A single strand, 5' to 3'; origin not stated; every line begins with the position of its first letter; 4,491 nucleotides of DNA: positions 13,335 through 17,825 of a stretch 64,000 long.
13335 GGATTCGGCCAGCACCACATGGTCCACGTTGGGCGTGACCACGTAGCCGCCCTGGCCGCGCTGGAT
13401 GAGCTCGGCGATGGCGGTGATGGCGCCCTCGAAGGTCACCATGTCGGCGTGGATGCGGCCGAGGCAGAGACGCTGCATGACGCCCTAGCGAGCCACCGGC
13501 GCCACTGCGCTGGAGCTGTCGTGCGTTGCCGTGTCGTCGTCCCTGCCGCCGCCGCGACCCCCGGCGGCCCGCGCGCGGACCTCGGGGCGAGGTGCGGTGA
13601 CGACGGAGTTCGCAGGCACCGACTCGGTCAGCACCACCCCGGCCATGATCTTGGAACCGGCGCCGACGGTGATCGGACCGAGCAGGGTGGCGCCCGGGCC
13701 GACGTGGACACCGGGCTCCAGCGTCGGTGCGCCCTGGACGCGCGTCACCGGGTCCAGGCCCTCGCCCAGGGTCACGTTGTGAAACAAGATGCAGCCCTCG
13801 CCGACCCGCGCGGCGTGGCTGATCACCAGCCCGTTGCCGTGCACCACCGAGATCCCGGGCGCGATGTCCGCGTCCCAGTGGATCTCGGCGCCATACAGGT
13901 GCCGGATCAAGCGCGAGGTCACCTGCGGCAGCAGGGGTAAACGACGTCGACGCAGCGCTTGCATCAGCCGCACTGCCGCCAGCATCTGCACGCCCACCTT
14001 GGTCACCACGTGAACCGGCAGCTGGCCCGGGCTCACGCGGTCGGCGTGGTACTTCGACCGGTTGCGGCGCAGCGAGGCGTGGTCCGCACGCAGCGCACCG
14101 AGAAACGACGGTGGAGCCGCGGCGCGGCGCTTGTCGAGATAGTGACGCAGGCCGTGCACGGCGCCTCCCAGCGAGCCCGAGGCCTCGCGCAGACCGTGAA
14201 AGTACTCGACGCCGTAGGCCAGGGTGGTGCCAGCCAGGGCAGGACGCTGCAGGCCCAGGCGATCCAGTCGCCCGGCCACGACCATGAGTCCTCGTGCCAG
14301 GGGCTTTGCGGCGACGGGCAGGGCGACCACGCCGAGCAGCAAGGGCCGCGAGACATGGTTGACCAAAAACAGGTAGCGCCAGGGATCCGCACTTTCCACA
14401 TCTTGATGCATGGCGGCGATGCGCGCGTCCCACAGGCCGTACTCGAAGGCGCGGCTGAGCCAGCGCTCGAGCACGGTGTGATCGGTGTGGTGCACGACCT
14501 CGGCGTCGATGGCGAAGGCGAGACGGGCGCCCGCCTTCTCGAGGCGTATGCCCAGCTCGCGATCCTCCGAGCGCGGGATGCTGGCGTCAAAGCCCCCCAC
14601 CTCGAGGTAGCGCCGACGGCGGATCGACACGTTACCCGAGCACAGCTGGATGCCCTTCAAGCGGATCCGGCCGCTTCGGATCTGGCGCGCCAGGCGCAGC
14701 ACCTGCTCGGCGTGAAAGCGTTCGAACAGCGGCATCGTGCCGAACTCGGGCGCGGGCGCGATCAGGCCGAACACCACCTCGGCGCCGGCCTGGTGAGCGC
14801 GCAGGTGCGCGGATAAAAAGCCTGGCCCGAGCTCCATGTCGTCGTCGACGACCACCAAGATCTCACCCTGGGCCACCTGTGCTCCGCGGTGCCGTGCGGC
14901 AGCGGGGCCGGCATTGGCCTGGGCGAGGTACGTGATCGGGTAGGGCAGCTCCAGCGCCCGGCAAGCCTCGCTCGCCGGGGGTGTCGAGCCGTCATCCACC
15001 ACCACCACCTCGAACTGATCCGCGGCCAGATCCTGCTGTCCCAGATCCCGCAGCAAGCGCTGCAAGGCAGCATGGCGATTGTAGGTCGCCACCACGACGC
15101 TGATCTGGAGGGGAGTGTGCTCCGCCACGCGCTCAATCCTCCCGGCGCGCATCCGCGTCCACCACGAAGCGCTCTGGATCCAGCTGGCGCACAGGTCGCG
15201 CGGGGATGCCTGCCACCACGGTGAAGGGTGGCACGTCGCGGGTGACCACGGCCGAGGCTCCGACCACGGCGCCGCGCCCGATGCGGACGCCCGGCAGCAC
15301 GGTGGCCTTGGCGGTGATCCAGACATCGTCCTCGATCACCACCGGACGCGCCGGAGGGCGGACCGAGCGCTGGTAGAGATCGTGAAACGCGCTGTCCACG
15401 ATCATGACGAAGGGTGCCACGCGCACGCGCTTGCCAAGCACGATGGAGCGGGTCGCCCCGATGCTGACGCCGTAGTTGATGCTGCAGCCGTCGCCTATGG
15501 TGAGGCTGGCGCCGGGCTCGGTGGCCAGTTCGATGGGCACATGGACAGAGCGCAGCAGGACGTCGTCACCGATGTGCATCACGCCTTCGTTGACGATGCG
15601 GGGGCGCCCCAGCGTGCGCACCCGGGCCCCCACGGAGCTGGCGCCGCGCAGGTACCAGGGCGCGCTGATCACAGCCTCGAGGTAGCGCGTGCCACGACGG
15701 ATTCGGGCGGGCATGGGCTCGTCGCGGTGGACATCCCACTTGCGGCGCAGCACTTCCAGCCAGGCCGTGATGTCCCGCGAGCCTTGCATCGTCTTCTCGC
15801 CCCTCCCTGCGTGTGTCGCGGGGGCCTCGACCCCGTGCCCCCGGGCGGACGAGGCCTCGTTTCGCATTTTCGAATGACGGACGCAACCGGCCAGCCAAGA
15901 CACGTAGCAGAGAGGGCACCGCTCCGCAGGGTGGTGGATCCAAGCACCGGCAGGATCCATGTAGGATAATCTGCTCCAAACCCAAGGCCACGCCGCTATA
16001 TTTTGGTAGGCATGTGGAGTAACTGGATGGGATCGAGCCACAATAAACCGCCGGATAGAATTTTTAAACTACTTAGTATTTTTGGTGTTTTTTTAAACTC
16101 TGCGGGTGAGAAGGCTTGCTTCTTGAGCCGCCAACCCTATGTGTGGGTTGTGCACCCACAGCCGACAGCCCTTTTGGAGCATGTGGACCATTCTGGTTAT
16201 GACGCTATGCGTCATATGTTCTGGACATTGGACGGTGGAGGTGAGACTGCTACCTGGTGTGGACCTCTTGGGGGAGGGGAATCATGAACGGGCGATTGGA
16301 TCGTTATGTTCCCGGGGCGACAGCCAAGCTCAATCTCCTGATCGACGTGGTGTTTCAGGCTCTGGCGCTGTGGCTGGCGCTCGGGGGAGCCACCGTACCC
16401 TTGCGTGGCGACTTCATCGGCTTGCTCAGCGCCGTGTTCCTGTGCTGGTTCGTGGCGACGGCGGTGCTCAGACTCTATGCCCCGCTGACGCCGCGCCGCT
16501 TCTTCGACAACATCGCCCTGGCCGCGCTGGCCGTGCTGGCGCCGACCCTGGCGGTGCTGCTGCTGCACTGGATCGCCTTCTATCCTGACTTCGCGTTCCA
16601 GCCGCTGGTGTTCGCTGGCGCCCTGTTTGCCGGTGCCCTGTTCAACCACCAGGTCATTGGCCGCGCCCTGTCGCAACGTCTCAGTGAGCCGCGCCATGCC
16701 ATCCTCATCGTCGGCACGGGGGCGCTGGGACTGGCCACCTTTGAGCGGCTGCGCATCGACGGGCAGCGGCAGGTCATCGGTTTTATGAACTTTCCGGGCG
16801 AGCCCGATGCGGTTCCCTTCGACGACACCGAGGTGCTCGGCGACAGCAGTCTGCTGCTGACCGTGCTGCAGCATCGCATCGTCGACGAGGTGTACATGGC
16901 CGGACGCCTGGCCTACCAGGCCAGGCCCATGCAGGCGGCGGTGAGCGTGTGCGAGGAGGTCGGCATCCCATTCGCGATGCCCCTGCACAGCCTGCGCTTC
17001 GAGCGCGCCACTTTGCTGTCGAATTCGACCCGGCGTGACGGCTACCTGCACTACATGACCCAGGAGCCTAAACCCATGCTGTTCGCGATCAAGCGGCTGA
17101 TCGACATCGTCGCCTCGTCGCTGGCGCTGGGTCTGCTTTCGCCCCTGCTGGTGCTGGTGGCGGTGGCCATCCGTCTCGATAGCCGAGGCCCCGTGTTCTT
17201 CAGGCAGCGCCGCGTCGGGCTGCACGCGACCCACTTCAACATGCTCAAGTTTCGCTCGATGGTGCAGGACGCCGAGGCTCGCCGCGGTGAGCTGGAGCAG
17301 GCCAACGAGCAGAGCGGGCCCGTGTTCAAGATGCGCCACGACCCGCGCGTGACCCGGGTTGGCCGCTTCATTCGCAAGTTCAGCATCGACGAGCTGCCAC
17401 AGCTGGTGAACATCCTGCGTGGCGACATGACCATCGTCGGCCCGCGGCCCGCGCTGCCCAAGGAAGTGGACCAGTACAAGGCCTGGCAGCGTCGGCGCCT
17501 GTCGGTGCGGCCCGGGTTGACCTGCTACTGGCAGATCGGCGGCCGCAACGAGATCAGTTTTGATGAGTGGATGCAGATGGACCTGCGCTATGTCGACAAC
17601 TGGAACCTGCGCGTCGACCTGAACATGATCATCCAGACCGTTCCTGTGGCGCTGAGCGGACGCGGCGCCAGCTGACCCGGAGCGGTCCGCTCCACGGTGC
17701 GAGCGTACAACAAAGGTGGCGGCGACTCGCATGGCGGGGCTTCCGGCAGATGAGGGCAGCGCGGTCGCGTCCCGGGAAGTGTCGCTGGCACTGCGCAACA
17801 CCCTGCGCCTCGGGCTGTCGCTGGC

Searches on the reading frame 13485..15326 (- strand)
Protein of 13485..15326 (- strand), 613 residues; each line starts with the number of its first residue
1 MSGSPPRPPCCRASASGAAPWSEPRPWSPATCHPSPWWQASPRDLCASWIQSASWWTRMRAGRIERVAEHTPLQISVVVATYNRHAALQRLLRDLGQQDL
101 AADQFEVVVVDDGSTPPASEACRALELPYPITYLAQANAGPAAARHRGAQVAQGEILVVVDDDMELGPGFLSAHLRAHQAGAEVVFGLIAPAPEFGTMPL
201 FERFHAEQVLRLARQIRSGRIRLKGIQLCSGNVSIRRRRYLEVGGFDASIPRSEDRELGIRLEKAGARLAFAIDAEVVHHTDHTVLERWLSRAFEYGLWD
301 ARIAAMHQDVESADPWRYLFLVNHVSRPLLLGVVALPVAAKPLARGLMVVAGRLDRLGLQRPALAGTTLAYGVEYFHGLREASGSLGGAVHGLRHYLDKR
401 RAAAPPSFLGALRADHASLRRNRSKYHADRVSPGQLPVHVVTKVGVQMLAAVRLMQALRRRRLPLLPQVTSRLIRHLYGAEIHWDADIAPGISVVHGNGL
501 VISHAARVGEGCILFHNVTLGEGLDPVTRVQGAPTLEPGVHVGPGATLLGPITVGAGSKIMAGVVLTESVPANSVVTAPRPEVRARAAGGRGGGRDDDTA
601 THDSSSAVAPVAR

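Call 6: search_protein_families(library=pfam, proteins=[window:13485-15326:-], max_evalue=0.01)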
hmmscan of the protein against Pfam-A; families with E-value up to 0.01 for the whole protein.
window:13485-15326:- (613 aa): 6 families
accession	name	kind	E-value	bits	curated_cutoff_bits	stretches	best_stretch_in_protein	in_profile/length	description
PF00535.33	Glycos_transf_2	-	2e-23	83.6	23.3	1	76-241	1-164/168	Glycosyl transferase family 2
PF13641.12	Glyco_tranf_2_3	-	3.4e-13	50.6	27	1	75-284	3-216/230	Glycosyltransferase like family 2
PF10111.15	Glyco_tranf_2_2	-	3.8e-10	40.2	27.3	1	88-168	16-96/276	Glycosyltransferase like family 2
PF00132.30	Hexapep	-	1.1e-07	31.7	27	1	535-567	3-35/36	Bacterial transferase hexapeptide (six repeats)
PF13506.12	Glyco_transf_21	-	9.3e-06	25.6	21.7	1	147-289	24-165/174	Glycosyl transferase family 21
PF13632.12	Glyco_trans_2_3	-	0.0031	17.8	27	1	158-299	3-142/198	Glycosyl transferase family group 2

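Call 41: search_protein_families(library=ncbifam, proteins=[window:13485-15326:-], max_evalue=0.00001)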
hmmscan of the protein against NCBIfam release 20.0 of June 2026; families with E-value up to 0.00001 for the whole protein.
window:13485-15326:- (613 aa): 19 families
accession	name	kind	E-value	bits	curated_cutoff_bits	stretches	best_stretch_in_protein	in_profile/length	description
NF041875.1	EPS_EpsD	equivalog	4e-106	355.1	370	1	75-397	1-324/325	exopolysaccharide biosynthesis glycosyltransferase EpsD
TIGR03965.1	mycofact_glyco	equivalog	5e-33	114.7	280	1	70-367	71-361/467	mycofactocin biosynthesis glycosyltransferase MftF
NF041874.1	EPS_EpsC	equivalog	3.1e-30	105.1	150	1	440-577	22-157/168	serine O-acetyltransferase EpsC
TIGR01172.1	cysE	equivalog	1.6e-25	90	210.65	1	442-577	24-157/162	serine O-acetyltransferase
NF007482.0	PRK10073.1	equivalog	8.5e-15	54.6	423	1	73-171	6-103/334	glycosyltransferase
TIGR04283.1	glyco_like_mftF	equivalog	8.4e-14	51.7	182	1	75-270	1-176/221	TIGR04283 family arsenosugar biosynthesis glycosyltransferase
NF038299.1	EPS_HpsN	equivalog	1.9e-13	50.1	425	1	74-184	2-112/317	hormogonium polysaccharide biosynthesis glycosyltransferase HpsN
NF041394.1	GtaseAglG_Halo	equivalog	4.6e-12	45.8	440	1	74-309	2-247/304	glucosyl-dolichyl phosphate glucuronosyltransferase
NF008349.0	PRK11132.1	equivalog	7.2e-12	45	397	1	470-577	132-237/273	serine O-acetyltransferase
NF038302.1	EPS_HpsE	equivalog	1.7e-10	40.3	300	1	74-164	2-97/307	hormogonium polysaccharide biosynthesis glycosyltransferase HpsE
NF050050.1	ProtGlycPglI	equivalog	7.3e-10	38.7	500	1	74-187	3-117/306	GalNAc(5)-diNAcBac-PP-undecaprenol beta-1,3-glucosyltransferase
TIGR04016.1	WcaB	equivalog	1.5e-09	37.6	194.65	1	473-583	34-142/146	colanic acid biosynthesis acetyltransferase WcaB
NF007564.0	PRK10191.1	equivalog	1.6e-09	37.4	196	1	472-583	49-158/162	colanic acid biosynthesis acetyltransferase WcaB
TIGR03937.1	PgaC_IcaA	equivalog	1.8e-09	37.1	422.3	1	66-166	38-138/407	poly-beta-1,6-N-acetyl-D-glucosamine synthase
NF047588.1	GlcsyltransPgfSStrep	equivalog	4e-07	29.6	500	1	74-187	2-119/308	glycosyltransferase PgfS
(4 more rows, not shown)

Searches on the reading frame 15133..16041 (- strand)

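Call 6: search_protein_families(library=pfam, proteins=[window:15133-16041:-], max_evalue=0.01)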
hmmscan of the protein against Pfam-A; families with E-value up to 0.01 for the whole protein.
window:15133-16041:- (302 aa): 3 families
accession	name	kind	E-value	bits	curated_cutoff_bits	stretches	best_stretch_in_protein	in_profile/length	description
PF00132.30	Hexapep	-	1.2e-11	44.3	27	1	234-268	2-36/36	Bacterial transferase hexapeptide (six repeats)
PF14602.12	Hexapep_2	-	1.4e-06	28.4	27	1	233-268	1-34/34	Hexapeptide repeat of succinyl-transferase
PF25084.1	LbH_EIF2B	-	0.0065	16.9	54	0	176-265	18-104/105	EIF2B subunit epsilon LbH domain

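Call 41: search_protein_families(library=ncbifam, proteins=[window:15133-16041:-], max_evalue=0.00001)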
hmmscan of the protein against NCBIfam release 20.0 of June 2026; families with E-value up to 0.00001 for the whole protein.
window:15133-16041:- (302 aa): 30 families (the best 25 are shown)
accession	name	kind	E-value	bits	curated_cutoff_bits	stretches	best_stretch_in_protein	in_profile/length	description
TIGR03532.1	DapD_Ac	equivalog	5e-20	72.1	231.75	1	182-289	119-216/231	2,3,4,5-tetrahydropyridine-2,6-dicarboxylate N-acetyltransferase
NF007240.0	PRK09677.1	equivalog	2.1e-19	69.7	243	1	176-291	62-188/192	putative lipopolysaccharide biosynthesis O-acetyl transferase WbbJ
TIGR03308.1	phn_thr-fam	hypoth_equivalog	2.4e-19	70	201.65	1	230-288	105-163/204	phosphonate metabolim protein, transferase hexapeptide repeat family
NF007797.0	PRK10502.1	subfamily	3e-18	66.1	192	1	179-286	72-178/183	WcaF family extracellular polysaccharide biosynthesis acetyltransferase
NF000490.1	chloram_CatB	equivalog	1.4e-16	60.5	350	1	179-286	56-163/210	type B chloramphenicol O-acetyltransferase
NF007076.0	PRK09527.1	equivalog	1.4e-16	60.5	347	1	175-288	71-186/203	galactoside O-acetyltransferase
NF000311.1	Vat_ABCDEFH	equivalog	1.6e-16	60.4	300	1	178-286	56-163/201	Vat family streptogramin A O-acetyltransferase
NF033468.1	stregram_VatI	exception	2e-15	57.2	415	1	234-286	113-165/208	streptogramin A O-acetyltransferase Vat(I)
NF000020.1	stregram_VatE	exception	3.9e-15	56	450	1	177-282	59-164/214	streptogramin A O-acetyltransferase Vat(E)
NF041874.1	EPS_EpsC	equivalog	9.7e-15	54.7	150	1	181-285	63-165/168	serine O-acetyltransferase EpsC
NF007499.0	PRK10092.1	equivalog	2.5e-14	53.5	314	1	180-287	74-183/183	maltose O-acetyltransferase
TIGR03570.1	NeuD_NnaD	subfamily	3.1e-14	53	160.8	1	234-282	154-202/202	NeuD/PglB/VioB family sugar acetyltransferase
NF000504.1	stregram_VatH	exception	2.9e-13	50.2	475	1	179-286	64-170/216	streptogramin A O-acetyltransferase Vat(H)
NF058585.1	HptprglPActTf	PfamEq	8.1e-13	48.3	300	1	234-287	107-160/172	heptaprenylglyceryl phosphate O-acetyltransferase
TIGR01172.1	cysE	equivalog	6.3e-12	45.8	210.65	1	180-282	62-162/162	serine O-acetyltransferase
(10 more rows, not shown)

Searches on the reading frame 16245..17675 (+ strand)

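Call 6: search_protein_families(library=pfam, proteins=[window:16245-17675:+], max_evalue=0.01)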
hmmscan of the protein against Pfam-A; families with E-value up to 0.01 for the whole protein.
window:16245-17675:+ (476 aa): 1 family
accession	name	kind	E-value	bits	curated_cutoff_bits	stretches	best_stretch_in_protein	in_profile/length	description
PF02397.22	Bac_transf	-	5e-68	228.6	27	1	283-470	1-178/179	Bacterial sugar transferase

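Call 41: search_protein_families(library=ncbifam, proteins=[window:16245-17675:+], max_evalue=0.00001)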
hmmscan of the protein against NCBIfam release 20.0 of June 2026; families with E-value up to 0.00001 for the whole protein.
window:16245-17675:+ (476 aa): 10 families
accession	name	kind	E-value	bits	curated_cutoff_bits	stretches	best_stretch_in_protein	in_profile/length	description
NF041877.1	EPS_EpsZ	equivalog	7.2e-152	506.2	800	1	20-476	1-459/459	exopolysaccharide biosynthesis polyisoprenyl-phosphate hexose-1-phosphate transferase EpsZ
TIGR03025.1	EPS_sugtrans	subfamily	7.4e-106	355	295.55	1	32-475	1-444/445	exopolysaccharide biosynthesis polyprenyl glycosylphosphotransferase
TIGR03023.1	WcaJ_sugtrans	equivalog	2e-80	271.3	410.75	1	51-475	25-452/453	undecaprenyl-phosphate glucose phosphotransferase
TIGR03022.1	WbaP_sugtrans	subfamily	2.1e-78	264.6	403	1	34-475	5-455/456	undecaprenyl-phosphate galactose phosphotransferase WbaP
NF052601.1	undeca_RfbP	equivalog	5.8e-60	202.6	330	1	281-470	43-236/244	undecaprenyl-phosphate galactose phosphotransferase family protein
TIGR03013.1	EpsB_2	subfamily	1.1e-55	189.5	393.35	1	64-475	38-442/443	TIGR03013 family XrtA/PEP-CTERM system glycosyltransferase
NF011751.0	PRK15204.1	equivalog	8.2e-44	150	907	1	282-475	279-475/476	undecaprenyl-phosphate galactose phosphotransferase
NF007518.0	PRK10124.1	equivalog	4.1e-39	134.6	684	1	282-466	273-454/464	undecaprenyl-phosphate glucose phosphotransferase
NF050817.1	PolSacchBiosHfsE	equivalog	7.6e-39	133.7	750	1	280-473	269-463/467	polysaccharide biosynthesis protein HfsE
NF045514.1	glycotran_HepC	equivalog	2.1e-25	89.3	140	1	272-403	106-212/220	heterocyst development glycosyltransferase HepC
